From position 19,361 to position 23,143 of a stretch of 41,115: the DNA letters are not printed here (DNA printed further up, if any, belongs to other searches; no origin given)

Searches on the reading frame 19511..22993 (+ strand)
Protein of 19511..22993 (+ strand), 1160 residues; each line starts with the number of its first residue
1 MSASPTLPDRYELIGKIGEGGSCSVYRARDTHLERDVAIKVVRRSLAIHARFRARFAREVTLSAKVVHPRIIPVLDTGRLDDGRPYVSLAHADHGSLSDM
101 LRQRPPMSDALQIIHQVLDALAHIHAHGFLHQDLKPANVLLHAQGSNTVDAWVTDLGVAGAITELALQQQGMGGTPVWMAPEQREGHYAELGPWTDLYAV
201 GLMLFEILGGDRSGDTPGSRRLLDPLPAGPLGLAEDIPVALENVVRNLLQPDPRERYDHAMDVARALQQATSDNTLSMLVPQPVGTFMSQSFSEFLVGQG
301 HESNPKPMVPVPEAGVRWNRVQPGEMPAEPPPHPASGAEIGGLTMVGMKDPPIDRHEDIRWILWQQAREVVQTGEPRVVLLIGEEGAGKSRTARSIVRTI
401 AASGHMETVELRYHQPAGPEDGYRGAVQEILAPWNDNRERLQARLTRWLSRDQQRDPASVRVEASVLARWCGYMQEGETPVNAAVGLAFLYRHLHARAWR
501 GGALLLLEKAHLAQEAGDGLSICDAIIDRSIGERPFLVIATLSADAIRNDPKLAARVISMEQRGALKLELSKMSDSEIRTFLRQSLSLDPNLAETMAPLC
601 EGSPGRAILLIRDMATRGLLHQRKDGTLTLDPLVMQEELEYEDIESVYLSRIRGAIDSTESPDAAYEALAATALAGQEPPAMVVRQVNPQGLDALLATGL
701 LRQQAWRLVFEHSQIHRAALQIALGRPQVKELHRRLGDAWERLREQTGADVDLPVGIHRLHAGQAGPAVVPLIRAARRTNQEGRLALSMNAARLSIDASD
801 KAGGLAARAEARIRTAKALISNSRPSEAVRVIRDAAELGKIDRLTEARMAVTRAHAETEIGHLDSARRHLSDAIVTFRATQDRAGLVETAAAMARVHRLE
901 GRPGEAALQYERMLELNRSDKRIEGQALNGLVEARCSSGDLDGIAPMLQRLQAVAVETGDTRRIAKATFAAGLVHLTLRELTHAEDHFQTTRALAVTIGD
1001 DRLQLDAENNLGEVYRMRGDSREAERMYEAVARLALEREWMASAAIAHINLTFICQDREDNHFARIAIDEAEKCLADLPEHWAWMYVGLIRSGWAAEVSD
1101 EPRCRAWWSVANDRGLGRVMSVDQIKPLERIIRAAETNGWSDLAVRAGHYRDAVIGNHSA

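Call 28: search_protein_families(library=pfam, proteins=[window:19511-22993:+], max_evalue=0.001)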
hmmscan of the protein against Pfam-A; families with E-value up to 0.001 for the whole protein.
window:19511-22993:+ (1160 aa): 10 families
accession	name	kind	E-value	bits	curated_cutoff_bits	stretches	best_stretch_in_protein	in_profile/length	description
PF00069.31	Pkinase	-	1.4e-33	116.9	31.7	1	11-212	1-195/263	Protein kinase domain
PF07714.23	PK_Tyr_Ser-Thr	-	5.2e-20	72.3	23.1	1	13-215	3-206/258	Protein tyrosine and serine/threonine kinase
PF13424.12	TPR_12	-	3.1e-10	40.5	30.1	1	970-1035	8-75/77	Tetratricopeptide repeat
PF07719.23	TPR_2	-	1.5e-06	28.3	27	0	1009-1035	5-31/34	Tetratricopeptide repeat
PF13176.12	TPR_7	-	5.3e-06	26.6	27.9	0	1010-1038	4-32/36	Tetratricopeptide repeat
PF13191.12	AAA_16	-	7.8e-06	26.9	32.6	1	367-517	15-148/167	AAA ATPase domain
PF13401.12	AAA_22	-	4.9e-05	24.1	27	1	376-453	5-83/130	AAA domain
PF00515.34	TPR_1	-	0.0003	20.9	27.8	0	1006-1031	2-27/34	Tetratricopeptide repeat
PF06293.20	Kdo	-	0.00058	19.8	21.3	1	96-158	104-168/207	Lipopolysaccharide kinase (Kdo/WaaP) family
PF10602.15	RPN7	-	0.00062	19.9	29.6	0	931-989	79-137/174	26S proteasome subunit RPN7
